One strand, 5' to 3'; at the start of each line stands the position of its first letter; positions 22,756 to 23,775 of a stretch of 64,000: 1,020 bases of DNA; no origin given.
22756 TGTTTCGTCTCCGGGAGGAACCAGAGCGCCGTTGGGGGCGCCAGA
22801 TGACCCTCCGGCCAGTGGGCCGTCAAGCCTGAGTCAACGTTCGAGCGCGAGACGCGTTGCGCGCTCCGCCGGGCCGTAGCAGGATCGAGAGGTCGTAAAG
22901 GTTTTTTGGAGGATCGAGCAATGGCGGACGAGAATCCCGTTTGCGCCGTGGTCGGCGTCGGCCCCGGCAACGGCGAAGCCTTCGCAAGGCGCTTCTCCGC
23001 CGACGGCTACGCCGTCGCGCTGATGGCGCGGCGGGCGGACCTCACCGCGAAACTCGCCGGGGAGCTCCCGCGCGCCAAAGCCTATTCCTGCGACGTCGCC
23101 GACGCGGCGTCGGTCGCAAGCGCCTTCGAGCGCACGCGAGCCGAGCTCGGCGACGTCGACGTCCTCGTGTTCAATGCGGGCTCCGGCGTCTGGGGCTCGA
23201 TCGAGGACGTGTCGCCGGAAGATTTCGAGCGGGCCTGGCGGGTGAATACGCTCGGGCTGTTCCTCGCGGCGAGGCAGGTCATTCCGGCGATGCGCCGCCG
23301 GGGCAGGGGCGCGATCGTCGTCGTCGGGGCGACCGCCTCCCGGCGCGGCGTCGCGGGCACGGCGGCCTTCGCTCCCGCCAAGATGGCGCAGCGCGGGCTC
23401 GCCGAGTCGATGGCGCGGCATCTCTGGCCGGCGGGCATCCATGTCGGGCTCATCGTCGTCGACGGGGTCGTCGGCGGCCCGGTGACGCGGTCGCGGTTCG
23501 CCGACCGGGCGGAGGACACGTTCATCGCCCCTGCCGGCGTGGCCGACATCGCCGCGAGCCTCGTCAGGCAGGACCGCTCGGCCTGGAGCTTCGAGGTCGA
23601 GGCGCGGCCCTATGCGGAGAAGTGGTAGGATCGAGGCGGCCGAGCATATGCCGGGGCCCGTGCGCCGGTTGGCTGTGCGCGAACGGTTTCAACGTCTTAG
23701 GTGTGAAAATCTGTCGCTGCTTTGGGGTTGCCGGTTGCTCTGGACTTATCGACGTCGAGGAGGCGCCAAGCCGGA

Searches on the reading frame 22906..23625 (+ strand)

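Call 92: search_protein_families(library=pfam, proteins=[window:22906-23625:+], max_evalue=0.01)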
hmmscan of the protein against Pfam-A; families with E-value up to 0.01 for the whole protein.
window:22906-23625:+ (240 aa): 4 families
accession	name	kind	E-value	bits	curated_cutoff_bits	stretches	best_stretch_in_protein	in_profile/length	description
PF00106.31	adh_short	-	7.8e-36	123.8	26.6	1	13-195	3-188/195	short chain dehydrogenase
PF13561.12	adh_short_C2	-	9.5e-32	110.9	27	1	21-184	7-172/236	Enoyl-(Acyl carrier protein) reductase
PF08659.16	KR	-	1.2e-06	29.1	22.6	1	38-172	29-166/180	KR domain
PF13460.12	NAD_binding_10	-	2e-06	28.3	27.2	1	23-167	7-123/184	NAD(P)H-binding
